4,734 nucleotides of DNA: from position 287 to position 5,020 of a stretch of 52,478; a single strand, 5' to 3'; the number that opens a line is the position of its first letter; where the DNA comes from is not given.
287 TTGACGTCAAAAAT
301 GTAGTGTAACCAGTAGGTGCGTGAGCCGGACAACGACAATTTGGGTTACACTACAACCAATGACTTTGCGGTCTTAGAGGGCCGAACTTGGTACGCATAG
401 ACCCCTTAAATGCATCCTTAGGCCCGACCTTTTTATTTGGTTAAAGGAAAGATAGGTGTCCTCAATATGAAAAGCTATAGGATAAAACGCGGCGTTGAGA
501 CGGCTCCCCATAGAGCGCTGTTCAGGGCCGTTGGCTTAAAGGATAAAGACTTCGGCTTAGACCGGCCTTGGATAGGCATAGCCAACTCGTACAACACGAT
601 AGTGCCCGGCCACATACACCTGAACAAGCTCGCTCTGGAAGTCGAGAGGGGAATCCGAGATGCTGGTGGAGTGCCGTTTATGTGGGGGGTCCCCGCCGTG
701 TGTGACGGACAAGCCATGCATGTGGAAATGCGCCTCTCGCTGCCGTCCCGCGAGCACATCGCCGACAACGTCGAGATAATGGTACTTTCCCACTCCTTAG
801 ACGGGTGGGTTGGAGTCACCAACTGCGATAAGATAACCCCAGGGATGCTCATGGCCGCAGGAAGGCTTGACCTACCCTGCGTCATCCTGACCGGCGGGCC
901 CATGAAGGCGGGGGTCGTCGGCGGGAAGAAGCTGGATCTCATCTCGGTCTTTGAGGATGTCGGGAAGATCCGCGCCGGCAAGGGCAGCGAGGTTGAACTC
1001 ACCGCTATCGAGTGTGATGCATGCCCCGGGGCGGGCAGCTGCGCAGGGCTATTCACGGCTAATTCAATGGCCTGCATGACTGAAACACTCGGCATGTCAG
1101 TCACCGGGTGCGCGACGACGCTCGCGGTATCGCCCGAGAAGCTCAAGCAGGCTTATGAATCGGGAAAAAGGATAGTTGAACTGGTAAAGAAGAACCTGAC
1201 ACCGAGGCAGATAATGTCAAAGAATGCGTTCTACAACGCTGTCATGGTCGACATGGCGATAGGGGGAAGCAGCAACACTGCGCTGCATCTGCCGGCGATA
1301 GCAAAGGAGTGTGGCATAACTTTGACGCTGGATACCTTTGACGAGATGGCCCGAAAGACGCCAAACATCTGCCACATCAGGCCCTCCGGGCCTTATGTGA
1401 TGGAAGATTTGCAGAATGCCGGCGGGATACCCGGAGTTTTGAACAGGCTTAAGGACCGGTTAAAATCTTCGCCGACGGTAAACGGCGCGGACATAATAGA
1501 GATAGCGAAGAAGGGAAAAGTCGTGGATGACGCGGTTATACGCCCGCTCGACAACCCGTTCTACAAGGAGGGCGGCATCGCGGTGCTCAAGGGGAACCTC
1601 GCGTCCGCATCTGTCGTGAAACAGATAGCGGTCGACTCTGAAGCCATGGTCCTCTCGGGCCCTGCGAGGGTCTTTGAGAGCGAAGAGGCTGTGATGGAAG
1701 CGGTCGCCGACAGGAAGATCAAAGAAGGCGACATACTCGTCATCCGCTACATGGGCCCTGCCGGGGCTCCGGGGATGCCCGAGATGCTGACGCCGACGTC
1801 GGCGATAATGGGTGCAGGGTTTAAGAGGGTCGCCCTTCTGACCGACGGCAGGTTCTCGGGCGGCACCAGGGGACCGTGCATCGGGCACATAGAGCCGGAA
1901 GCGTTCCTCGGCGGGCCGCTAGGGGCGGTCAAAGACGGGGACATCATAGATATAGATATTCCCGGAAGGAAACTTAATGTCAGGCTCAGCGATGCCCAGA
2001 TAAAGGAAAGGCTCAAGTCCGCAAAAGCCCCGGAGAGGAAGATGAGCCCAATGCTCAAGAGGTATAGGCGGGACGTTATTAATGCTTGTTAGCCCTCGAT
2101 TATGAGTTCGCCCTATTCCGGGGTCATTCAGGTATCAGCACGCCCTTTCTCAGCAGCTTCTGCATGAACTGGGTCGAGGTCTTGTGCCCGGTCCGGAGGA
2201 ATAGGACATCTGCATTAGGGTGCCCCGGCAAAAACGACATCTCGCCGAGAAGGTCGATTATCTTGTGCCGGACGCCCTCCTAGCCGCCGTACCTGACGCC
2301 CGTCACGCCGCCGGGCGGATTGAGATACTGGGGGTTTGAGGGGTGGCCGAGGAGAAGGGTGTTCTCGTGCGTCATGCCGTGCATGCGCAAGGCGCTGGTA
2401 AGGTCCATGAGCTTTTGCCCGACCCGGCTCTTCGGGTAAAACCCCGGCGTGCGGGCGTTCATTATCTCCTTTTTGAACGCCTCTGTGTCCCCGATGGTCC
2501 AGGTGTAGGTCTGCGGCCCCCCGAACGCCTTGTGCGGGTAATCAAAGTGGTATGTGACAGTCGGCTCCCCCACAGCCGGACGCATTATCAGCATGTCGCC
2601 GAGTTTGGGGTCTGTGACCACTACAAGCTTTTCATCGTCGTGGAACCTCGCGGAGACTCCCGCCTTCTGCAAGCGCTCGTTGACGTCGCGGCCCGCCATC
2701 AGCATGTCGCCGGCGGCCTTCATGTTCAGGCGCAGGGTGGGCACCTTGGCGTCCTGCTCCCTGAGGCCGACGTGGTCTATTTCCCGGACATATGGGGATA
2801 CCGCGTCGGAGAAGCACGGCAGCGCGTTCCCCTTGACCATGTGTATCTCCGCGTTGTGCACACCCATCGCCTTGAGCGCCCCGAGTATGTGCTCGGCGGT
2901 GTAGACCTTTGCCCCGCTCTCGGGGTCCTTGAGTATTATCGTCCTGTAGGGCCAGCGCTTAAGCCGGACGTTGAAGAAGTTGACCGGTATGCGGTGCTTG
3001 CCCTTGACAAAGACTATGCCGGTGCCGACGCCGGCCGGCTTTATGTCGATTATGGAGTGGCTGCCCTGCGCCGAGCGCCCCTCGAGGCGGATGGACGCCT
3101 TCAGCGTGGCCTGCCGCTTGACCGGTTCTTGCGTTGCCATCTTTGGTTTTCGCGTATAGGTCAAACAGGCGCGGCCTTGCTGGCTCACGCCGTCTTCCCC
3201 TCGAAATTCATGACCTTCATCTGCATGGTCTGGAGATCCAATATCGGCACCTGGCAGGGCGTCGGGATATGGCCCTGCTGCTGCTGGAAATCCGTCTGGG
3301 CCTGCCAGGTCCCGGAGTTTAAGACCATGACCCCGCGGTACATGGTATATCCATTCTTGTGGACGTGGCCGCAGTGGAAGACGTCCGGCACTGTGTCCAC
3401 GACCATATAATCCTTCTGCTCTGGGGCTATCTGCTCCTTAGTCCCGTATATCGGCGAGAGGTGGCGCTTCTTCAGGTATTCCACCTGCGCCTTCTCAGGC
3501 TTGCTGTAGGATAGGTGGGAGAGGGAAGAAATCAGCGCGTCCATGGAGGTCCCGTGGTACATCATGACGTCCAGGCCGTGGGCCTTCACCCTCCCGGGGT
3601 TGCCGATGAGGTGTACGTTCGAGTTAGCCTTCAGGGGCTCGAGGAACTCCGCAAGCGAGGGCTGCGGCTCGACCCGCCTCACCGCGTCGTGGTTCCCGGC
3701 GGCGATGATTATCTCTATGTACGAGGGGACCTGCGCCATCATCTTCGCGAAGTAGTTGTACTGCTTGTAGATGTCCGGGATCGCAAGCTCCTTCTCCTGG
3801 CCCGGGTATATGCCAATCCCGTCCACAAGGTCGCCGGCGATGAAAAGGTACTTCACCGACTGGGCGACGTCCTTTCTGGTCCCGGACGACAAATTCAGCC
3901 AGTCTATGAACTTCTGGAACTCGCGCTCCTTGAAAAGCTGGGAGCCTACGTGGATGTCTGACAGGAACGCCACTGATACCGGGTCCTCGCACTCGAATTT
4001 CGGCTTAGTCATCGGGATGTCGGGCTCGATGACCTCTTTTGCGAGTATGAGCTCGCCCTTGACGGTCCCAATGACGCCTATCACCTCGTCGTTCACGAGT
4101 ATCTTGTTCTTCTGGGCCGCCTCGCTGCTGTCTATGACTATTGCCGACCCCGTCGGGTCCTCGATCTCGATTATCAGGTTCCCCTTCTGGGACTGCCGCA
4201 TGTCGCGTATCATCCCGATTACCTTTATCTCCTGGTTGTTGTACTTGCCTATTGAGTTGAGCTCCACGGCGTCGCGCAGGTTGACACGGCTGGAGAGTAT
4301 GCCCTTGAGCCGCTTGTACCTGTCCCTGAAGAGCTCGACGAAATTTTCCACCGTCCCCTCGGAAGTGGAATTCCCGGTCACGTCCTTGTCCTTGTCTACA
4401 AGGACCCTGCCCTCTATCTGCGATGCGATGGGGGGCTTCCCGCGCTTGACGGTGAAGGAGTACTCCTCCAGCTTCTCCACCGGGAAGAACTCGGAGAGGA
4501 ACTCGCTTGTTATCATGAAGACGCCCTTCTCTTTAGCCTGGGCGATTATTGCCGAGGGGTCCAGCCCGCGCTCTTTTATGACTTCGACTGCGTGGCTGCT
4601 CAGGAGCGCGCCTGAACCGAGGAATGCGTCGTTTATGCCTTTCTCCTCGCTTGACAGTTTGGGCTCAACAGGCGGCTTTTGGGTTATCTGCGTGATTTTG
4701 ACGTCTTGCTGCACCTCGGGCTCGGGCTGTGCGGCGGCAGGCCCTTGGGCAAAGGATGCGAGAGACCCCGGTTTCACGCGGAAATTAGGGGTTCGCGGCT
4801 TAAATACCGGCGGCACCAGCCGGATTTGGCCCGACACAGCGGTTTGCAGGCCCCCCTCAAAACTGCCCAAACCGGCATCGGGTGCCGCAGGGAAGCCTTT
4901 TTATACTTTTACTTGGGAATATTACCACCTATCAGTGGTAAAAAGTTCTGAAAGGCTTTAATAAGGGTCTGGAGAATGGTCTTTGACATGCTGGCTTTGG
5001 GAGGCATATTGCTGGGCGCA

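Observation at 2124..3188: LpxC-family gene whose zinc-binding and catalytic C-terminus sits behind an in-frame TAG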

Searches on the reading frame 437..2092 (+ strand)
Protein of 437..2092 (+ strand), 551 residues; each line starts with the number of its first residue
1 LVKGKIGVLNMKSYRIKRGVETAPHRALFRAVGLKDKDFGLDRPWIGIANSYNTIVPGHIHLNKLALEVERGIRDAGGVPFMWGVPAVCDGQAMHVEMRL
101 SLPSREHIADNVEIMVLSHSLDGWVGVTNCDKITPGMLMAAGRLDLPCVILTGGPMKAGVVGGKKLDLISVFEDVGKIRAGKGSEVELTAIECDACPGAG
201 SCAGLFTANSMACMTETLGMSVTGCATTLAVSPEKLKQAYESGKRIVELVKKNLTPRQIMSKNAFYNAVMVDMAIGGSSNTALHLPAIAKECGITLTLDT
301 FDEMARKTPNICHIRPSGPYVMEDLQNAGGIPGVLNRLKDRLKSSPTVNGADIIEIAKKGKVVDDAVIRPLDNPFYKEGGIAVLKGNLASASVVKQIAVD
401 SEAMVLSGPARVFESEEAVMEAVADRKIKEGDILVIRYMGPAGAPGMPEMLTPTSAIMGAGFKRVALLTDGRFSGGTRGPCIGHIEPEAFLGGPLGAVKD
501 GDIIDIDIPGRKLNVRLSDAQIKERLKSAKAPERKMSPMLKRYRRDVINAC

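Call 17: search_protein_families(library=pfam, proteins=[window:437-2092:+], max_evalue=0.00001)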
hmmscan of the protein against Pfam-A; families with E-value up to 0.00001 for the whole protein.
window:437-2092:+ (551 aa): 2 families
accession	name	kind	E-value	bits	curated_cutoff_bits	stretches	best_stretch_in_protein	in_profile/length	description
PF00920.27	ILVD_EDD_N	-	1.9e-120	402.3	27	1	43-353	1-313/316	Dihydroxy-acid/6-phosphogluconate dehydratase N-terminal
PF24877.1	ILV_EDD_C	-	1.3e-69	233.9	27.7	1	367-550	2-187/191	Dihydroxy-acid/6-phosphogluconate dehydratase C-terminal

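Call 35: find_encoding_contigs(protein=window:467-2089:+, flank=3000, max_places=10)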
Protein seq(541 aa) (541 aa): no gene with exactly this product is on record in the collection.

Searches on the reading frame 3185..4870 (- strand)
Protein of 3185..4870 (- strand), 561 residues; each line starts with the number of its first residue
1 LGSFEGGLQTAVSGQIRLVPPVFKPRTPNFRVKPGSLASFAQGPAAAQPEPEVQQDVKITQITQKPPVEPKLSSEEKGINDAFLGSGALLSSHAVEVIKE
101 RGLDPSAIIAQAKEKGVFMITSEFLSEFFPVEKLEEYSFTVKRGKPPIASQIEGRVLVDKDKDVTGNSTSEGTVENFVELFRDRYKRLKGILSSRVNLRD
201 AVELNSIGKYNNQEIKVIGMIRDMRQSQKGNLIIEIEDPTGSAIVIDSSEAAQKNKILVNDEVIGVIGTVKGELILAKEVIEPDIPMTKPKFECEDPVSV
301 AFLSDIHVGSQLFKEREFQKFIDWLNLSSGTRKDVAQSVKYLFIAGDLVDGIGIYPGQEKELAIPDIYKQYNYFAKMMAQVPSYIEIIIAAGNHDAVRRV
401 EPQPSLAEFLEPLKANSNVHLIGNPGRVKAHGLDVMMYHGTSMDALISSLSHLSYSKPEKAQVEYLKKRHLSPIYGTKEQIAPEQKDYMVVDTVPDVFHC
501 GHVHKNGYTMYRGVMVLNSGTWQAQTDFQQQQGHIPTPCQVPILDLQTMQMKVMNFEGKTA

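Call 17: search_protein_families(library=pfam, proteins=[window:3185-4870:-], max_evalue=0.00001)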
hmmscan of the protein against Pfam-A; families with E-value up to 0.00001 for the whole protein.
window:3185-4870:- (561 aa): 3 families
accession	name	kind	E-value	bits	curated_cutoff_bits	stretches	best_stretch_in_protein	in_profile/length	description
PF04042.21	DNA_pol_E_B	-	3.4e-13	49.9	29.1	1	300-502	1-203/210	DNA polymerase alpha/epsilon subunit B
PF00149.33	Metallophos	-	1.5e-11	45.6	21.5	1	299-505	2-190/191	Calcineurin-like phosphoesterase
PF12850.12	Metallophos_2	-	3.8e-08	33.9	27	1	300-528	3-141/154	Calcineurin-like phosphoesterase superfamily domain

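Call 34: find_encoding_contigs(protein=window:3185-4870:-, flank=3000, max_places=10)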
Protein window:3185-4870:- (561 aa): no gene with exactly this product is on record in the collection.
